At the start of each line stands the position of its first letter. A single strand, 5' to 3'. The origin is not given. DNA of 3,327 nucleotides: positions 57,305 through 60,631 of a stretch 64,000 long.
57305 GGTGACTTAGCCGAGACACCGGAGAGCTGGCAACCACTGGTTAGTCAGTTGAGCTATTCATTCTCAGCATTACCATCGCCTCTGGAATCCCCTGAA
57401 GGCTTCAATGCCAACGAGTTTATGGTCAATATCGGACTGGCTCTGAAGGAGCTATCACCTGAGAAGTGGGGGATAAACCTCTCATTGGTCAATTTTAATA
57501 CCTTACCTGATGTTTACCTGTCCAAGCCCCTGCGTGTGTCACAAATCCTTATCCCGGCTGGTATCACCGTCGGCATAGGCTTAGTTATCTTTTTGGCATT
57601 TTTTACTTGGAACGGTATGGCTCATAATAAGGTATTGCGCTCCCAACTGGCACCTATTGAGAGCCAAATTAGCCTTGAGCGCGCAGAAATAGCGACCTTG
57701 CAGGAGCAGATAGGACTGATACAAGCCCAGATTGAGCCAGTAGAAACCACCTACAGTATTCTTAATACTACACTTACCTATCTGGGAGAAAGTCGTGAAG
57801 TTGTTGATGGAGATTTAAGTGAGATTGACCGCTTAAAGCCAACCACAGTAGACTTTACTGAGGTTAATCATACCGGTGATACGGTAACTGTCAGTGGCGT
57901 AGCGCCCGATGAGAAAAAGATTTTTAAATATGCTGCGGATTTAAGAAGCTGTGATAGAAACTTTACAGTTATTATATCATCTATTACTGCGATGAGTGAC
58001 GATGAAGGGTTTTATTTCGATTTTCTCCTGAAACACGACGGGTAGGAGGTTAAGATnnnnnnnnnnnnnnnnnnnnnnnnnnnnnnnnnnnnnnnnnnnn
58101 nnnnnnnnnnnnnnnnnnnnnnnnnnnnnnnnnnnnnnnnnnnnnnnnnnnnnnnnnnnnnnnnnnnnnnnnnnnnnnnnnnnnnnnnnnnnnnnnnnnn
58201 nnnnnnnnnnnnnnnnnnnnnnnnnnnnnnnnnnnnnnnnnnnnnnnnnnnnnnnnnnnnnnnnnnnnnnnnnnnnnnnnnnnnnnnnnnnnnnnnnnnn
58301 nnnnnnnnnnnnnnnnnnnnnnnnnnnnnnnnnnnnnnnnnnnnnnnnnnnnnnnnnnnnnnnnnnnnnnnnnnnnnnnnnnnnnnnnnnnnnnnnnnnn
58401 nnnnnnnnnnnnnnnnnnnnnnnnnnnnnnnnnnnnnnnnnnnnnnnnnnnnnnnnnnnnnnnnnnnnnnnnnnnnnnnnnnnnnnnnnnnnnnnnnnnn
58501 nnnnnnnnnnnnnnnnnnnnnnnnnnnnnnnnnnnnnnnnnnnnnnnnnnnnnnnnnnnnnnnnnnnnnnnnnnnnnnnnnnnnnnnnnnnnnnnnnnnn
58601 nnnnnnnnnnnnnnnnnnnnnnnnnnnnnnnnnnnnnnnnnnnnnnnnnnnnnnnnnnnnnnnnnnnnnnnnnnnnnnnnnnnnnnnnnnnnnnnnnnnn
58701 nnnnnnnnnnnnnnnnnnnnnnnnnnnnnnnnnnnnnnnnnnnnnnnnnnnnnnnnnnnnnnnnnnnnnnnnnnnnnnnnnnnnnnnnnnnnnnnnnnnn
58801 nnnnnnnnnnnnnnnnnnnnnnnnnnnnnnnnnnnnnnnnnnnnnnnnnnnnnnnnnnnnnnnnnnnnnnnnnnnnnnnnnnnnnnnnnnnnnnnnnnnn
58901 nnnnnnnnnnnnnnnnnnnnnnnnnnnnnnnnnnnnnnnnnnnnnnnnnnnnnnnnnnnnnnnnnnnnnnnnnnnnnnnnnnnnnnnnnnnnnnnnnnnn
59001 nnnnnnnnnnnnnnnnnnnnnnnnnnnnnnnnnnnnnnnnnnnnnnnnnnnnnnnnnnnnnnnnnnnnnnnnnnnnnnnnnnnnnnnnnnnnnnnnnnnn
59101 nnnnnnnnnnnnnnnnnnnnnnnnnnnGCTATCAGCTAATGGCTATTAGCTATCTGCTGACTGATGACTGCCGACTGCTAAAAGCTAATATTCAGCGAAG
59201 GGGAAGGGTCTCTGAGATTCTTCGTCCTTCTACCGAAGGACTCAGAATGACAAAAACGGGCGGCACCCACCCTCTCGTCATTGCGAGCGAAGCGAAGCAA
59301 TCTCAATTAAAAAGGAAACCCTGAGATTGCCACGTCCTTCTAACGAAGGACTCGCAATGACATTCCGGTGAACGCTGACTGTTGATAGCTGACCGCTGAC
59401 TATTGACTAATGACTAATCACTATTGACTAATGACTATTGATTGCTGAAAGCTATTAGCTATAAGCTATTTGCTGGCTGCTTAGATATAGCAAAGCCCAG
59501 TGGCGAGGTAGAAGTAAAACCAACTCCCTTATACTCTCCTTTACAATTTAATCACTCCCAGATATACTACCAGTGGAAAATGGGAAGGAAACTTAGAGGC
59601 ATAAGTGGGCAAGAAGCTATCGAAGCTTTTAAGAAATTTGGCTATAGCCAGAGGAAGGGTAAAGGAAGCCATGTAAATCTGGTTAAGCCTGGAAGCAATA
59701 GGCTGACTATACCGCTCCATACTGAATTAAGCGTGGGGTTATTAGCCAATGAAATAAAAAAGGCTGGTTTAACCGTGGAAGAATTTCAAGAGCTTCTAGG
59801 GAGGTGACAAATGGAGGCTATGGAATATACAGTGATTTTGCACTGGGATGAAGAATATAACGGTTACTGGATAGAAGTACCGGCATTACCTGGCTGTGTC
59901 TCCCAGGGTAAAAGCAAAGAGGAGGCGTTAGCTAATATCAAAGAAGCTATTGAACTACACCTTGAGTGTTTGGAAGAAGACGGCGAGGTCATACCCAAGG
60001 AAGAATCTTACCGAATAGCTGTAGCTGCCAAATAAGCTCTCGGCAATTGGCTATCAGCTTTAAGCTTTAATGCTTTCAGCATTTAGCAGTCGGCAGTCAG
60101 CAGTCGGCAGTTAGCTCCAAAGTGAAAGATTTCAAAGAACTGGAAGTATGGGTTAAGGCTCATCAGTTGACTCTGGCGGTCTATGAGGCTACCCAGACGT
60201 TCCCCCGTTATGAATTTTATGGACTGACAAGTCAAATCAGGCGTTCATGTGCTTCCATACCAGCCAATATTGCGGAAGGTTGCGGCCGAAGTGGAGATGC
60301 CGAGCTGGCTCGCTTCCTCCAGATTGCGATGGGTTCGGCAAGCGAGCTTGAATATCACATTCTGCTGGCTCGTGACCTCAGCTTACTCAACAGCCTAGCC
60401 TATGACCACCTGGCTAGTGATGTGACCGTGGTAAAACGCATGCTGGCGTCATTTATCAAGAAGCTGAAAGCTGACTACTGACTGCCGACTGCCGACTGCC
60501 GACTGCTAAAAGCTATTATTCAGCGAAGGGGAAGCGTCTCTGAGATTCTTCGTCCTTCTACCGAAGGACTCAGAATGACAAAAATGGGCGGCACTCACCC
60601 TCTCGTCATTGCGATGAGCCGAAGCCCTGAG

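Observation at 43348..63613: A 20-kb monoderm-style type IV pilus locus that is unusually fragmented and lacks a prepilin peptidase in view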

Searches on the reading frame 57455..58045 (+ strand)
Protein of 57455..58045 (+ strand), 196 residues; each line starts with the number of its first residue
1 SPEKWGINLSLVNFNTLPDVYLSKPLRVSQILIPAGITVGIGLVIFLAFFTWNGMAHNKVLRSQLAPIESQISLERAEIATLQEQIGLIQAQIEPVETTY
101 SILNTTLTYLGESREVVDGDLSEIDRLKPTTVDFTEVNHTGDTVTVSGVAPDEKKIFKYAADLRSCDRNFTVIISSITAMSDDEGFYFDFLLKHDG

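Call 60: search_protein_families(library=pfam, proteins=[window:57455-58045:+], max_evalue=10)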
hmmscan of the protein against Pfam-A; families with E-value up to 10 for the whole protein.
window:57455-58045:+ (196 aa): 7 families
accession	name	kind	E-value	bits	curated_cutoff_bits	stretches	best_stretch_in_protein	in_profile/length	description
PF05137.18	PilN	-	0.0078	16.7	22.8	1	121-180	3-62/78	Fimbrial assembly protein (PilN)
PF12648.12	TcpE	-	0.01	16.7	29.9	1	5-56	6-53/100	TcpE family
PF12097.14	DUF3573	-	0.057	12.7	26.6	1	44-134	7-99/383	Protein of unknown function (DUF3573)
PF00361.26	Proton_antipo_M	-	0.12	12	21.5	1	10-52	97-138/294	NADH:quinone oxidoreductase/Mrp antiporter, TM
PF02090.21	SPAM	-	0.18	12.2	35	1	60-95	16-51/142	Salmonella surface presentation of antigen gene type M protein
PF05911.16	FPP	-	0.41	9.3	40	1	57-110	721-774/871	Filament-like plant protein, long coiled-coil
PF14282.11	FlxA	-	5.6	7.6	26.3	0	64-94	32-66/101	FlxA-like protein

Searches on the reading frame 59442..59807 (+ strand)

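Call 5: search_protein_families(library=pfam, proteins=[window:59442-59807:+], max_evalue=0.01)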
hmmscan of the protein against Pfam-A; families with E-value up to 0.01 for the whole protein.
window:59442-59807:+ (121 aa): 1 family
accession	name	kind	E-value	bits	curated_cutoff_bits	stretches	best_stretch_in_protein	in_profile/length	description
PF07927.17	HicA_toxin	-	6.4e-11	42.6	27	1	56-110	1-58/58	HicA toxin of bacterial toxin-antitoxin,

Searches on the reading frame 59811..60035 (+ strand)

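Call 5: search_protein_families(library=pfam, proteins=[window:59811-60035:+], max_evalue=0.01)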
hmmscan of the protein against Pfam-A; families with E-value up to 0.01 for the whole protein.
window:59811-60035:+ (74 aa): 3 families
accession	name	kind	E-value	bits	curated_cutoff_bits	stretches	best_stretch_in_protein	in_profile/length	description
PF15919.11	HicB_lk_antitox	-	1.2e-13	51.7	27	1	6-66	1-60/123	HicB_like antitoxin of bacterial toxin-antitoxin system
PF21748.3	UPF0150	-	9.3e-06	25.9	27.3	1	14-51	16-53/64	UPF0150-like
PF24113.1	DUF7387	-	7.2e-05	23.5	27.9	1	19-64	23-64/85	Family of unknown function (DUF7387)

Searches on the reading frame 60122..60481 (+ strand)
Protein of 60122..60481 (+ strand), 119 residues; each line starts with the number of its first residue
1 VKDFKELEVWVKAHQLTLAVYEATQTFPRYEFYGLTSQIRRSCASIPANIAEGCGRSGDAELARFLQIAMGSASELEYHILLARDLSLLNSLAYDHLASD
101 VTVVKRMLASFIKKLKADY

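Call 5: search_protein_families(library=pfam, proteins=[window:60122-60481:+], max_evalue=0.01)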
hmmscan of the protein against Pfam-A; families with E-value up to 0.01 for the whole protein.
window:60122-60481:+ (119 aa): 2 families
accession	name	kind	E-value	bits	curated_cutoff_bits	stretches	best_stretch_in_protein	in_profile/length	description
PF05635.17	23S_rRNA_IVP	-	4.4e-36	123.8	33.8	1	5-109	1-105/106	23S rRNA-intervening sequence protein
PF22296.2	bAvd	-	0.0093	16.9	40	0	12-114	6-106/107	bAvd-like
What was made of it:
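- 60122..60481 (+): 23S rRNA-intervening-sequence (four-helix-bundle) protein gene, flanked by inverted heptamer arrays. 23S_rRNA_IVP 123.8 bits (call 5).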
